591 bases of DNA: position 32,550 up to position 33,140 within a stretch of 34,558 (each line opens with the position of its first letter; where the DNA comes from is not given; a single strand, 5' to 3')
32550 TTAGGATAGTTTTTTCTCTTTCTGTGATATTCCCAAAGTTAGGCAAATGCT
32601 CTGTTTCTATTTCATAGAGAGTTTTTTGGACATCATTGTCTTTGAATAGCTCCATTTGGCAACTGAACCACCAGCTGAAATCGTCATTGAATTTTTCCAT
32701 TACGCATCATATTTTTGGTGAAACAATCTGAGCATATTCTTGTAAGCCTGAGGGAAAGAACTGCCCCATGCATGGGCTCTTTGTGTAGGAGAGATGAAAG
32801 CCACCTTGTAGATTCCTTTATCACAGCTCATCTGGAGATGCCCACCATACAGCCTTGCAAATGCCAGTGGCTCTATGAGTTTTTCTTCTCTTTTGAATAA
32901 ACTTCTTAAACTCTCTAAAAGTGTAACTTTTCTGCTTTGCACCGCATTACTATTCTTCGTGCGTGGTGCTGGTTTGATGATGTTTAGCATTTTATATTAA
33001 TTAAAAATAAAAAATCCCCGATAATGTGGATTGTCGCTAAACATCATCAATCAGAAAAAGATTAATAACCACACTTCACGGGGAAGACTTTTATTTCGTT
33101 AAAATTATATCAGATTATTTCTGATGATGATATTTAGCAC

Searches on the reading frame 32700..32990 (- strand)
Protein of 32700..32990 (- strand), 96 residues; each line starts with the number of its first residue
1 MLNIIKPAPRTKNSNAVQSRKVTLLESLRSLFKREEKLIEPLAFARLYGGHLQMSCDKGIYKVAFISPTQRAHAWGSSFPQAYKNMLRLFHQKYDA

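Call 7: search_protein_families(library=pfam, max_evalue=0.01, proteins=[window:32700-32990:-])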
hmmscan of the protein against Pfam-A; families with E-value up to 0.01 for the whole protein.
window:32700-32990:- (96 aa): 0 families

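Call 8: search_protein_families(library=phrogs, max_evalue=0.01, proteins=[window:32700-32990:-])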
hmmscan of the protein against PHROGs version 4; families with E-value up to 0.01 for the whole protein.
window:32700-32990:- (96 aa): 0 families

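Call 9: search_protein_families(library=ncbifam, max_evalue=0.01, proteins=[window:32700-32990:-])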
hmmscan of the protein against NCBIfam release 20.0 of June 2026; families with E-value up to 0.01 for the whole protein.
window:32700-32990:- (96 aa): 0 families

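Call 13: search_dna_similar(query=window:32700-32990:-, collection=phages, mode=protein, max_evalue=0.01)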
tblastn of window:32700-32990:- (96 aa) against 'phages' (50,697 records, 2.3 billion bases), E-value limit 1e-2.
No match.

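Call 15: find_homologous_proteins(query=window:32700-32990:-, max_evalue=0.001)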
Query window:32700-32990:- (96 aa): 28 proteins with E <= 0.001 among 28 candidates.
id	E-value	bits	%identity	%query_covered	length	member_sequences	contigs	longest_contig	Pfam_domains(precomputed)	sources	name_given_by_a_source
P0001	1.0e-56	206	99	100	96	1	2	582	-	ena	-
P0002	3.8e-56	204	98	100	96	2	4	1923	-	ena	-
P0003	1.4e-55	203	98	100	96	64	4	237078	-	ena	-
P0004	2.1e-53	196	96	100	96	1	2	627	-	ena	-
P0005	4.7e-53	195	95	100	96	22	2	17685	-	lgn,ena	-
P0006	4.8e-51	188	92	100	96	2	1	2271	-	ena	-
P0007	9.7e-51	187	91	98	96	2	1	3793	-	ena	-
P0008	1.1e-50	187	92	100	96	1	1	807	-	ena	-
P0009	1.6e-50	186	92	100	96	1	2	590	-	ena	-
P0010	3.5e-50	185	91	100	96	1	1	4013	-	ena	-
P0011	1.3e-48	180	89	100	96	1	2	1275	-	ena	-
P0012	3.5e-47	176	88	100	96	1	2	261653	-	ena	-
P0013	8.8e-44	165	84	100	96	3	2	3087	-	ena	-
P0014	3.3e-43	163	80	100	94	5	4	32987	-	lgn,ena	-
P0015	6.8e-42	159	79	100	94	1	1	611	-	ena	-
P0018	7.2e-40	152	78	100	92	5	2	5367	-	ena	-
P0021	2.7e-37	144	87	82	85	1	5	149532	-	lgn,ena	-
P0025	1.6e-23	100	64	80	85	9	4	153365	-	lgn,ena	-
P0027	7.7e-15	72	64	57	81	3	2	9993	-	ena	-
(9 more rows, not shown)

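Call 17: find_encoding_contigs(protein=P0012, flank=10000, max_places=3)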
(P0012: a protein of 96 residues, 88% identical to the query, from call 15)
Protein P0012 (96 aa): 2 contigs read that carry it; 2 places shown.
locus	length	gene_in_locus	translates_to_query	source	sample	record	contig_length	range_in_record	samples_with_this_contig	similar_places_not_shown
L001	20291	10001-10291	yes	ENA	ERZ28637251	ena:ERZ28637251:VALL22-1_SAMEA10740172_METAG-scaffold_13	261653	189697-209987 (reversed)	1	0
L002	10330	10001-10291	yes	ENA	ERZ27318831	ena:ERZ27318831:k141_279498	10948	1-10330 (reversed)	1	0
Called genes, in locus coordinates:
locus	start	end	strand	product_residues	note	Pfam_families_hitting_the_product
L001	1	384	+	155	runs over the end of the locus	-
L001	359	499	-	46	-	-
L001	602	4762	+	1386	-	PF10145:PhageMin_Tail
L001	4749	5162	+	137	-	-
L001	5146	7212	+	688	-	-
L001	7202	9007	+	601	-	-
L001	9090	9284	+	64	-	PF07927:HicA_toxin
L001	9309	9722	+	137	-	-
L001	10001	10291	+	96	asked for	-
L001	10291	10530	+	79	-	-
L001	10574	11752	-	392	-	PF17293:Arm-DNA-bind_5, PF13102:Phage_int_SAM_5, PF00589:Phage_integrase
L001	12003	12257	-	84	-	PF01649:Ribosomal_S20p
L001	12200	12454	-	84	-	-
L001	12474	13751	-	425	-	PF01520:Amidase_3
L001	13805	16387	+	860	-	PF19838:LptD_2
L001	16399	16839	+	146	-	PF01042:Ribonuc_L-PSP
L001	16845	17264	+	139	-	-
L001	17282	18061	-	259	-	PF01503:PRA-PH (faint), PF03819:MazG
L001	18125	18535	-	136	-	PF18347:DUF5606, PF21186:DUF6852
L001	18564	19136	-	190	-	PF01327:Pep_deformylase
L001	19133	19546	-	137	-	PF03652:RuvX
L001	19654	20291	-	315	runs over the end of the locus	-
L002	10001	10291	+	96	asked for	-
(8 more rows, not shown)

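Call 18: find_encoding_contigs(protein=P0025, flank=10000, max_places=4)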
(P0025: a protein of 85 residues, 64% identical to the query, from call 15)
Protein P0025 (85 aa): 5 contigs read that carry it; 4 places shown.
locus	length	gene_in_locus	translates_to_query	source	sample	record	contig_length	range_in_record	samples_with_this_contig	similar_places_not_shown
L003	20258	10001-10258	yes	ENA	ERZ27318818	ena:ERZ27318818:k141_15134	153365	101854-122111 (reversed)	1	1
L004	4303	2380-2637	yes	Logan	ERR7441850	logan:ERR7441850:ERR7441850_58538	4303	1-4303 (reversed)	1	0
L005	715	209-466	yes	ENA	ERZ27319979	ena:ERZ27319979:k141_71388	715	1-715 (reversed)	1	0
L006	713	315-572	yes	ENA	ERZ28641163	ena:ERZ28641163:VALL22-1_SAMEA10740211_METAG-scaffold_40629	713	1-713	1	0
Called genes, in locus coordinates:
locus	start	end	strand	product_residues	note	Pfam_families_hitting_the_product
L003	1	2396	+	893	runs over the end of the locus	PF12705:PDDEXK_1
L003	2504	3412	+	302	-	PF01145:Band_7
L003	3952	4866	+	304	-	PF01479:S4, PF00849:PseudoU_synth_2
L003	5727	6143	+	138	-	-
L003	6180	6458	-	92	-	PF05016:ParE_toxin (weak), PF06769:YoeB_toxin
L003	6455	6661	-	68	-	-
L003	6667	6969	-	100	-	-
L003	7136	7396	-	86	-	-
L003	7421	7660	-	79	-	-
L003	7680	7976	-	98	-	-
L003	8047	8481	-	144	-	-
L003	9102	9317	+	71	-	-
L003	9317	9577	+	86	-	-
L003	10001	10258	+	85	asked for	-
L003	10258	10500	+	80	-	-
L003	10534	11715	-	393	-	PF17293:Arm-DNA-bind_5, PF13102:Phage_int_SAM_5, PF00589:Phage_integrase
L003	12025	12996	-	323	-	PF00710:Asparaginase, PF17763:Asparaginase_C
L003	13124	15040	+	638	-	PF01807:Zn_ribbon_DnaG, PF08275:DNAG_N, PF01751:Toprim, PF13155:Toprim_2, PF13362:Toprim_3 (weak), PF13662:Toprim_4, PF10410:DnaB_bind (weak), PF28534:DUF8430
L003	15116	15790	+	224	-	PF00574:CLP_protease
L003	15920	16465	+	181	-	PF01025:GrpE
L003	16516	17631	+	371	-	PF00226:DnaJ, PF01556:DnaJ_C, PF00684:DnaJ_CXXCXGXG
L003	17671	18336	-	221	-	-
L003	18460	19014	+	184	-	PF02075:RuvC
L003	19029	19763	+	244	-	PF02348:CTP_transf_3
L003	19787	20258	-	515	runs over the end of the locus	PF08019:EptA_B_N, PF00884:Sulfatase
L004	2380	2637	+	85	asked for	-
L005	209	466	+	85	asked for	-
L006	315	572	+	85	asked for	-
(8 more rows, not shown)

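Call 19: find_encoding_contigs(protein=P0003, flank=10000, max_places=4)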
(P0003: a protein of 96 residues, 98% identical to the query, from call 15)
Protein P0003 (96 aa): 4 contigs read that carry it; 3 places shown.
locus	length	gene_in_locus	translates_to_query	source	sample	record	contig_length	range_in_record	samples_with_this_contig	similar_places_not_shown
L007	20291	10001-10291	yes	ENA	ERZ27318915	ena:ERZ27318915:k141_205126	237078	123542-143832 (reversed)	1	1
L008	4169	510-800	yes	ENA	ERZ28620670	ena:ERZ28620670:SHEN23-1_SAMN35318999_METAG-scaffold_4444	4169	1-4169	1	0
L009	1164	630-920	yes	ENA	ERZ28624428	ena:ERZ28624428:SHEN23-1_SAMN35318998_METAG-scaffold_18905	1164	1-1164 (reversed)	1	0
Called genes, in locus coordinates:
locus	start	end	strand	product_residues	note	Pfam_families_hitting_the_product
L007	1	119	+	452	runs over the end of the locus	-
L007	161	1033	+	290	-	PF20459:DUF6712 (faint)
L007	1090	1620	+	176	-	-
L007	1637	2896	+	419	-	-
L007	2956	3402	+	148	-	-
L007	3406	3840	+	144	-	PF07087:DUF1353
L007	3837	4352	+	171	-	-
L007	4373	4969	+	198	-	-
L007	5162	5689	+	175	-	PF05838:Glyco_hydro_108, PF09374:PG_binding_3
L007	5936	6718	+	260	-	-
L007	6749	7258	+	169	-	-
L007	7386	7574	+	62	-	PF07927:HicA_toxin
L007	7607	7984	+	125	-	-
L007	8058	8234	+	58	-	-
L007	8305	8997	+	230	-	PF01936:NYN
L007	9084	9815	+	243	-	PF00533:BRCT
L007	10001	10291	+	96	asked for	-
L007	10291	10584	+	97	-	-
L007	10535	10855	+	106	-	-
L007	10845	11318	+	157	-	-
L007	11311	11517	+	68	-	-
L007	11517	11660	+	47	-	-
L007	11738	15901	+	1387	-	PF10145:PhageMin_Tail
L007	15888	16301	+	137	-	-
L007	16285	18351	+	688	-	-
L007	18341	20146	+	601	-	-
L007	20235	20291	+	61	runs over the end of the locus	PF07927:HicA_toxin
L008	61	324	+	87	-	PF00533:BRCT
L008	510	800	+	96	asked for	-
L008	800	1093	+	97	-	-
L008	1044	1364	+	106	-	-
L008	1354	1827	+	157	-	-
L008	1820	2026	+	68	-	-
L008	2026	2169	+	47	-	-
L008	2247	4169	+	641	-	?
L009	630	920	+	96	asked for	-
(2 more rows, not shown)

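Call 20: find_encoding_contigs(protein=P0021, flank=10000, max_places=4)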
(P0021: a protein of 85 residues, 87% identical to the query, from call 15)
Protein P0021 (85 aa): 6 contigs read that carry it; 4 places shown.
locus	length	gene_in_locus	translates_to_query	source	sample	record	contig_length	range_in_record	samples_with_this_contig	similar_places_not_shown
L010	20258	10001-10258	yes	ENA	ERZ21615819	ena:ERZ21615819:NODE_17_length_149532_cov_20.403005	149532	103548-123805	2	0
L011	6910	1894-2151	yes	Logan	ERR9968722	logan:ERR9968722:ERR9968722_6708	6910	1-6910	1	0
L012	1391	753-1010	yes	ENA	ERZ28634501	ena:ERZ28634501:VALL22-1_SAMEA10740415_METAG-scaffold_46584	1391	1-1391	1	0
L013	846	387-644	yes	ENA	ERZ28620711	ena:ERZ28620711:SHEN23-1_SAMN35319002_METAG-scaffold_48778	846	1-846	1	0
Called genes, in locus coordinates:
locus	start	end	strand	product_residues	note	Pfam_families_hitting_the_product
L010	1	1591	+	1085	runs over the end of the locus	PF13643:DUF4145 (weak), PF00270:DEAD, PF04851:ResIII, PF18766:SWI2_SNF2, PF00271:Helicase_C, PF08463:EcoEI_R_C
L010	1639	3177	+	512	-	PF11398:DUF2813, PF13175:AAA_15, PF13476:AAA_23 (weak), PF13304:AAA_21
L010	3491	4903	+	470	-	PF12161:HsdM_N, PF02384:N6_Mtase, PF01170:UPF0020 (weak), PF07669:Eco57I (weak)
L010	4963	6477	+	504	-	PF01420:Methylase_S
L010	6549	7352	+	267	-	PF00589:Phage_integrase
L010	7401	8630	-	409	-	PF01420:Methylase_S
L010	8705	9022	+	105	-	-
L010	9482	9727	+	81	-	PF16476:DUF5053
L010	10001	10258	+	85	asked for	-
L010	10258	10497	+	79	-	-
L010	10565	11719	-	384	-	PF17293:Arm-DNA-bind_5, PF13102:Phage_int_SAM_5, PF00589:Phage_integrase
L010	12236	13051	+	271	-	-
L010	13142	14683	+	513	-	PF28494:GlyRS_ins_1, PF00587:tRNA-synt_2b, PF03129:HGTP_anticodon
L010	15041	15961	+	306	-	PF13576:Pentapeptide_3 (weak)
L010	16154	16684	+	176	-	-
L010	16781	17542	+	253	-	PF00121:TIM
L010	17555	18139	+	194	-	PF01725:Ham1p_like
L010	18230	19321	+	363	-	PF00793:DAHP_synth_1, PF01817:CM_2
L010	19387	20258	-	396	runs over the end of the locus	PF00155:Aminotran_1_2, PF01041:DegT_DnrJ_EryC1, PF01053:Cys_Met_Meta_PP (weak)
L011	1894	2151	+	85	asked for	-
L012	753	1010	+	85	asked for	-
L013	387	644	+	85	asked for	-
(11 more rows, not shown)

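Call 23: find_related_loci(query=A2, collection=genome_contigs, flank=10000)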
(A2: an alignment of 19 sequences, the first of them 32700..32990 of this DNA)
Query A2 (96 aa) in genome_contigs; peptide patterns used: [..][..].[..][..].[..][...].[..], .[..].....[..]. (x = any residue, [..] = any of these).
64 stretches matched a pattern; 5 encode a relative of the query (tblastn E <= 1e-3); 5 distinct loci.
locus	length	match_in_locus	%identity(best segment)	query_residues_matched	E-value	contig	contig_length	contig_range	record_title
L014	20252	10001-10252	83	13-96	7e-46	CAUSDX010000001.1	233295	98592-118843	MAG TPA_asm: uncultured Flavobacteriaceae bacterium isolate ERR9969154_bin.19_MetaWRAP_v1.3_MAG genome assembly, contig:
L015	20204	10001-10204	54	27-94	5e-21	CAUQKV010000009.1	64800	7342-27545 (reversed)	MAG TPA_asm: uncultured Flavobacteriaceae bacterium isolate ERR9969111_bin.32_MetaWRAP_v1.3_MAG genome assembly, contig:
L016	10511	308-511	53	27-94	1e-20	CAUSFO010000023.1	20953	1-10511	MAG TPA_asm: uncultured Flavobacteriaceae bacterium isolate SRR5395397_bin.2_MetaWRAP_v1.3_MAG genome assembly, contig:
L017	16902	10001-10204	53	27-94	1e-20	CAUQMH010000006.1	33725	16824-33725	MAG TPA_asm: uncultured Flavobacteriaceae bacterium isolate ERR9969100_bin.19_MetaWRAP_v1.3_MAG genome assembly, contig:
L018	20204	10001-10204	53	27-94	1e-20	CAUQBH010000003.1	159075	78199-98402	MAG TPA_asm: uncultured Flavobacteriaceae bacterium isolate ERR9969024_bin.19_MetaWRAP_v1.3_MAG genome assembly, contig:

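Call 24: find_related_loci(query=A2, collection=viral_contigs, flank=10000)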
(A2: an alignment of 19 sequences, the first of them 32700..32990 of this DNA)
Query A2 (96 aa) in viral_contigs; peptide patterns used: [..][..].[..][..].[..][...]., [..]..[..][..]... (x = any residue, [..] = any of these).
9 stretches matched a pattern; 2 encode a relative of the query (tblastn E <= 1e-3); 2 distinct loci.
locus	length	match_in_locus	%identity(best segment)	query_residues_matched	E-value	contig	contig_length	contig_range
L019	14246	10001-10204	53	27-94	5e-21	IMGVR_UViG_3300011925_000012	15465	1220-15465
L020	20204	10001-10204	53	27-94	1e-20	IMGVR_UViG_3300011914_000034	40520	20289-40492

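Call 30: find_related_loci(query=A2, collection=metagenome_contigs, flank=6000)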
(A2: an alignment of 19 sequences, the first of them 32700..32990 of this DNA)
Query A2 (96 aa) in metagenome_contigs; peptide patterns used: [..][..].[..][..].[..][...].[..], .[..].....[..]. (x = any residue, [..] = any of these).
60 stretches matched a pattern; 11 encode a relative of the query (tblastn E <= 1e-3); 11 distinct loci.
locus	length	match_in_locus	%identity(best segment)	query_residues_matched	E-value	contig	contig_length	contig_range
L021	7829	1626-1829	53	27-94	9e-21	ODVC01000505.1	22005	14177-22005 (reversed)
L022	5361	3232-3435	53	27-94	1e-20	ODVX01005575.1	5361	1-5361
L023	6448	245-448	53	27-94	1e-20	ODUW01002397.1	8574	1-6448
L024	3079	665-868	53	27-94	1e-20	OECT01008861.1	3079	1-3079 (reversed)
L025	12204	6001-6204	53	27-94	1e-20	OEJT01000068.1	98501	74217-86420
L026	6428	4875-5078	53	27-94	1e-20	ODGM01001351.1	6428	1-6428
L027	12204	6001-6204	53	27-94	1e-20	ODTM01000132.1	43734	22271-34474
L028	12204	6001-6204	53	27-94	2e-20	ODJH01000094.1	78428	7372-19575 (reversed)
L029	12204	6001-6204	53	27-94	2e-20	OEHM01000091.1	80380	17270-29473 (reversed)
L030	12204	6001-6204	53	27-94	2e-20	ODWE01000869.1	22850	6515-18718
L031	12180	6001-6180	55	35-94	3e-19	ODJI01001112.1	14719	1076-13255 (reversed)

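Call 31: find_encoding_contigs(protein=P0014, flank=10000, max_places=3)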
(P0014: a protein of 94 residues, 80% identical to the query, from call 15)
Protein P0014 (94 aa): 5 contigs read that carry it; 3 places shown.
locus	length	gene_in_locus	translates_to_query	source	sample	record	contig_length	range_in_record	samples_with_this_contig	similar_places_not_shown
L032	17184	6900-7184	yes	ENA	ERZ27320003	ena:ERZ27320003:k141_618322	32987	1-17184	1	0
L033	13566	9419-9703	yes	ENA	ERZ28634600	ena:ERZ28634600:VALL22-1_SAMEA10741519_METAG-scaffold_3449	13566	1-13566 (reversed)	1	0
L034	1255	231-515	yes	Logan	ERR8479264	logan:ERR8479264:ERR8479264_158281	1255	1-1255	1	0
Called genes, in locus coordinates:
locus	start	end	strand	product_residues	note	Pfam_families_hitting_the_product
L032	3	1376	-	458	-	?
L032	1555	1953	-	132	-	-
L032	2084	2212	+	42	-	-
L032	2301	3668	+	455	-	-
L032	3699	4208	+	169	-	-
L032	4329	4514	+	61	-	PF07927:HicA_toxin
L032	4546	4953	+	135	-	PF01381:HTH_3 (faint)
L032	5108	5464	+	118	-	-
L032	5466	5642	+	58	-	-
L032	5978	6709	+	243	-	PF00533:BRCT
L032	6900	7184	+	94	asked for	-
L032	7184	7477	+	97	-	-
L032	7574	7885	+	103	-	-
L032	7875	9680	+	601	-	-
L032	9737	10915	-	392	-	PF17293:Arm-DNA-bind_5, PF13102:Phage_int_SAM_5, PF00589:Phage_integrase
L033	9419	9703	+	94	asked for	-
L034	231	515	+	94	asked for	-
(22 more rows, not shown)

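Call 32: find_encoding_contigs(protein=P0018, flank=6000, max_places=2)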
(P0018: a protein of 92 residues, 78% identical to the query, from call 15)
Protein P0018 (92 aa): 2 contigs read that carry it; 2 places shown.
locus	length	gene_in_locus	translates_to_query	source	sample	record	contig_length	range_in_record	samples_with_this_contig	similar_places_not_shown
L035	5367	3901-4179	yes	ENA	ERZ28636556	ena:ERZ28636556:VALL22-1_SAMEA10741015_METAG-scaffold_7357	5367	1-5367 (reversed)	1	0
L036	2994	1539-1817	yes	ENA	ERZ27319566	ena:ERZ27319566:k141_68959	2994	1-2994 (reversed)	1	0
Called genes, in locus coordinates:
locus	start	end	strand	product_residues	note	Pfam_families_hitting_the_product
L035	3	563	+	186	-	?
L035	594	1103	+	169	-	-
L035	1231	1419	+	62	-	PF07927:HicA_toxin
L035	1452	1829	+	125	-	-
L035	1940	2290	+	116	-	-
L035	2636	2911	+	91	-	-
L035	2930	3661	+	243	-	PF00533:BRCT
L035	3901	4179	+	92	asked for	-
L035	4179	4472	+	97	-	-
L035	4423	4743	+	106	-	-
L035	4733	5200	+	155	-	-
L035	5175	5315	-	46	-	-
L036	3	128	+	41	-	?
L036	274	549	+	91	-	-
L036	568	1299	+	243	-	PF00533:BRCT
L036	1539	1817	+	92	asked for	-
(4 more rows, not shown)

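Call 33: find_encoding_contigs(protein=P0027, flank=8000, max_places=2)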
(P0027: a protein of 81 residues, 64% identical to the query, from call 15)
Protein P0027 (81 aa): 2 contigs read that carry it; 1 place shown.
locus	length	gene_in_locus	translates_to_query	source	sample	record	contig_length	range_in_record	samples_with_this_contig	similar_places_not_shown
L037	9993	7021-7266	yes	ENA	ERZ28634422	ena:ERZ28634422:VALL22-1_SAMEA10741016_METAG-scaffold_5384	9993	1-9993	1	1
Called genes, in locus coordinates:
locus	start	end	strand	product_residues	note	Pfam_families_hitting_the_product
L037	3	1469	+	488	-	?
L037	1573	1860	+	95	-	-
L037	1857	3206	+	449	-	-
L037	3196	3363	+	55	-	-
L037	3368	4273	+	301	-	PF20459:DUF6712 (faint)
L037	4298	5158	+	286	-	-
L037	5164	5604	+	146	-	-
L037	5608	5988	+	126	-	-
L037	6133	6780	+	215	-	PF01936:NYN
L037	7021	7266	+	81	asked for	-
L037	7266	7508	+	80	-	-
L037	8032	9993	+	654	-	?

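Call 50: predict_structure(alignment_id=A3)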
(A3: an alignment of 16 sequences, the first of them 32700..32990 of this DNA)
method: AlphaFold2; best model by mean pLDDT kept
length: 96 residues; sequences in the alignment: 16
mean_pLDDT: 79.7   pTM: 0.59
mean pLDDT of the five models: 79.7, 78.5, 78.0, 77.4, 76.8
residues with pLDDT >= 90: 51; 70-90: 18; 50-70: 18; < 50: 9
segments of 3 or more residues with pLDDT < 50: 6-9, 11-13
pLDDT, mean of each block of 10 residues (from residue 1): 49 53 71 73 90 93 95 95 96 87
secondary structure, 60 per line:
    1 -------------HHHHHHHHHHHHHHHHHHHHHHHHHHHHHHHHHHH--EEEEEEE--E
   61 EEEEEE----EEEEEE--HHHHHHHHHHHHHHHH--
elements in order: H14-48 E51-57 E60-66 E71-76 H79-94

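Call 52: search_protein_representatives(alignment_id=A3)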
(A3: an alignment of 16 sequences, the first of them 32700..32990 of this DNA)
Query: 16 sequences, 96 profile positions. Proteins with E-value up to 0.001 (for the whole library): 29; up to 1e-10: 13; up to 1e-30: 1. The best 29 are listed.
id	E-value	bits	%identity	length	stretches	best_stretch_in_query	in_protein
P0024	5.8e-48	177.0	-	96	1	1-96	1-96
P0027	3.7e-30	119.9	-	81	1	12-96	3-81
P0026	6.8e-27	109.5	-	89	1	14-80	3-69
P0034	4.3e-18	81.3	-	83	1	29-94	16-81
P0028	6.9e-17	77.4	-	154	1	13-60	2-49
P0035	1.8e-16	76.1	-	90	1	1-95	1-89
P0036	7.4e-16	74.1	-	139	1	23-95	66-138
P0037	2.6e-14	69.2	-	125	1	30-93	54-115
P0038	2.0e-13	66.3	-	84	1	30-95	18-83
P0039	2.4e-12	62.9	-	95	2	40-94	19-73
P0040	2.5e-12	62.8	-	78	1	33-95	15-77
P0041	7.0e-12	61.4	-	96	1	2-94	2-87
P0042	3.7e-11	59.1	-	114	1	14-95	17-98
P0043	6.5e-10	55.1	-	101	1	38-93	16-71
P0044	3.0e-09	52.9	-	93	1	1-95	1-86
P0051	1.2e-05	41.4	-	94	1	40-96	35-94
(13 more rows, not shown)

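Call 53: fold_search(model_id=the predicted structure, library=pdb)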
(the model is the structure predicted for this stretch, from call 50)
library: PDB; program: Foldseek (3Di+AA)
matches with E <= 10: 877; with E <= 0.001: 0
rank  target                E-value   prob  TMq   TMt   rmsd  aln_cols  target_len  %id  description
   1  9kby_A                5.4e-02  1.00  0.42  0.07   4.3        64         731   16  Cryo-EM structure of DCL4-Hairpin RNA complex (released 2026-02-18)
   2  5dv7_C                2.2e-01  0.98  0.42  0.31   3.0        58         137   16  Crystal Structure of NF90 tandem dsRBDs with dsRNA (released 2016-01-13)
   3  1di2_A                2.2e-01  0.95  0.39  0.51   4.6        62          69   14  CRYSTAL STRUCTURE OF A DSRNA-BINDING DOMAIN COMPLEXED WITH DSRNA: MOLECULAR BASIS OF DOUBLE-STRANDED RNA-PROTEIN INTER (released 1999-12-02)
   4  5npg_MODEL_1_A        2.2e-01  0.63  0.28  0.32   5.8        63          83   17  Solution structure of Drosophila melanogaster Loquacious dsRBD1 (released 2017-10-04)
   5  2ltr_MODEL_1_A        2.4e-01  0.99  0.42  0.38   1.6        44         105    9  Solution structure of RDE-4(32-136) (released 2013-12-04)
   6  6vff_B                2.7e-01  0.94  0.41  0.11   3.0        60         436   10  Dimer of Human Adenosine Deaminase Acting on dsRNA (ADAR2) mutant E488Q bound to dsRNA sequence derived from human GLI (released 2020-07-01)
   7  4v8i_AY               2.7e-01  0.75  0.39  0.39   4.3        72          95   12  Crystal structure of YfiA bound to the 70S ribosome. (released 2014-07-09)
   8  4y4o_1y               3.4e-01  0.72  0.39  0.39   4.2        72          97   12  Crystal structure of the Thermus thermophilus 70S ribosome with rRNA modifications and bound to protein Y (YfiA) at 2 (released 2015-03-18)
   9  8yig_B                3.6e-01  0.75  0.33  0.35  10.3        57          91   16  DmDcr-2/LoqsPD/slm2 in initial binding state (released 2025-03-05)
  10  2nue_A                4.1e-01  0.87  0.39  0.19   3.5        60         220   12  Crystal structure of RNase III from Aquifex aeolicus complexed with ds-RNA at 2.9-Angstrom Resolution (released 2007-11-20)
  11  2dmy_MODEL_1_A        4.1e-01  0.85  0.38  0.38   4.3        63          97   14  Solution structure of DSRM domain in Spermatid perinuclear RNA-bind protein (released 2006-10-24)
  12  2nug_B                4.1e-01  0.85  0.43  0.21   7.2        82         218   13  Crystal structure of RNase III from Aquifex aeolicus complexed with ds-RNA at 1.7-Angstrom Resolution (released 2007-11-20)
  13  1imu_MODEL_1_A        4.4e-01  0.75  0.39  0.36   3.6        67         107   13  Solution Structure of HI0257, a Ribosome Binding Protein (released 2001-10-03)
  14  9op3_B                4.4e-01  0.69  0.31  0.08   3.9        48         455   12  Structure of Human ADAR2-R2D complexed with dsRNA containing 8-azaN and 2'-Deoxy-2'-fluorouridine (released 2025-10-08)
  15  5aox_A                4.4e-01  0.57  0.33  0.39   9.6        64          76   12  Human Alu RNA retrotransposition complex in the ribosome-stalling conformation (released 2015-11-11)
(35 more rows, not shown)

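Call 57: search_solved_structures(query=A5, max_evalue=10, show_alignments=2)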
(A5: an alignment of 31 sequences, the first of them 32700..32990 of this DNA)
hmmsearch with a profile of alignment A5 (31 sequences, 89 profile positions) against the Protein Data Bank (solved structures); distinct sequences matched with E-value up to 10: 1.
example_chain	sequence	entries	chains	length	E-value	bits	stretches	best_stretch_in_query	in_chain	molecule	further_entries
3kzt_A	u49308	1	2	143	0.65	14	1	40-73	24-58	uncharacterized protein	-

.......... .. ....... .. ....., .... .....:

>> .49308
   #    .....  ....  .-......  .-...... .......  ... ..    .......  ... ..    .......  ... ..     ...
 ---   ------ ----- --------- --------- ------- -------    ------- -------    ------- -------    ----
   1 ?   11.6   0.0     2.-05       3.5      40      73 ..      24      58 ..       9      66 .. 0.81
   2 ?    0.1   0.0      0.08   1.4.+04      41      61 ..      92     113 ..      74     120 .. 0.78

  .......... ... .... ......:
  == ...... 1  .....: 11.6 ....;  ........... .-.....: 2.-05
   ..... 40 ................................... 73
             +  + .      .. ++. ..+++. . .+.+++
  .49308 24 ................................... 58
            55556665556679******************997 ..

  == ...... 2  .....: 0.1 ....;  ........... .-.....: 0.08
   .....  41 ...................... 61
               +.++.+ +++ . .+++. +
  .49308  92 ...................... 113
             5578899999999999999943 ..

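Call 58: search_protein_families(library=pfam, alignment_id=A5, max_evalue=1)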
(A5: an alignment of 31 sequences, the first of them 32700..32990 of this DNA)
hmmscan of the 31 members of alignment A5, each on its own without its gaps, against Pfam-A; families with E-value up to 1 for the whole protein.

A. member 1, window:32700-32990:- (96 aa): 0 families

B. families by the number of members that match (of 31 scanned): 17 families
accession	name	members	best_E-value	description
PF05737.18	Collagen_bind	1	0.0053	Collagen binding domain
PF03036.21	Perilipin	1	0.0091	Perilipin family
PF14730.11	DUF4468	1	0.039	Domain of unknown function (DUF4468) with TBP-like fold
PF13113.11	DUF3970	1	0.054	Protein of unknown function (DUF3970)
PF08393.18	DHC_N2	1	0.063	Dynein heavy chain, N-terminal region 2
PF22410.1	DnaG_helical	1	0.067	DNA primase DnaG, helical domain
PF12948.12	MSP7_C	1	0.068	MSP7-like protein C-terminal domain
PF08634.16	Pet127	1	0.069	Mitochondrial protein Pet127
PF16389.11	DUF4998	1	0.071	Domain of unknown function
PF04155.23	Ground-like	1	0.086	Ground-like domain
PF09344.15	Cas_CT1975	1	0.1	CT1975-like protein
PF23200.1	DUF7061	1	0.1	Domain of unknown function (DUF7061)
PF08246.17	Inhibitor_I29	1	0.12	Cathepsin propeptide inhibitor domain (I29)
PF18066.6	Phage_ABA_S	1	0.13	Phage ABA sandwich domain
PF14139.11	YpzG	1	0.15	YpzG-like protein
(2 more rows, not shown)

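Call 59: find_encoding_contigs(protein=P0051, flank=6000, max_places=2)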
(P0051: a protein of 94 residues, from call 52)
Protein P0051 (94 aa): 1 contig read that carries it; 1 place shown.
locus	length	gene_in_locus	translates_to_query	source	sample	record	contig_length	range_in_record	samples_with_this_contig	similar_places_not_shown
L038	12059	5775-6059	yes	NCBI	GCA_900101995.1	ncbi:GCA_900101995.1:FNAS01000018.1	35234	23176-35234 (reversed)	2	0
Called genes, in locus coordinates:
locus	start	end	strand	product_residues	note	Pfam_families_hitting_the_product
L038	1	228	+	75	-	?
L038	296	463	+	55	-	PF07927:HicA_toxin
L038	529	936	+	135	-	-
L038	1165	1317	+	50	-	PF07927:HicA_toxin (weak)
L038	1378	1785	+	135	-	-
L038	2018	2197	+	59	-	PF07927:HicA_toxin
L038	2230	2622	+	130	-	-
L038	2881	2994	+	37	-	-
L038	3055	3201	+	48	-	-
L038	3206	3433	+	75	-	-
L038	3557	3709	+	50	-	-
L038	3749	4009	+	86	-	PF16476:DUF5053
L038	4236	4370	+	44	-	-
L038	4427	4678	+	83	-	PF16476:DUF5053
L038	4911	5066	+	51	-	PF07927:HicA_toxin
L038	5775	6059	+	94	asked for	-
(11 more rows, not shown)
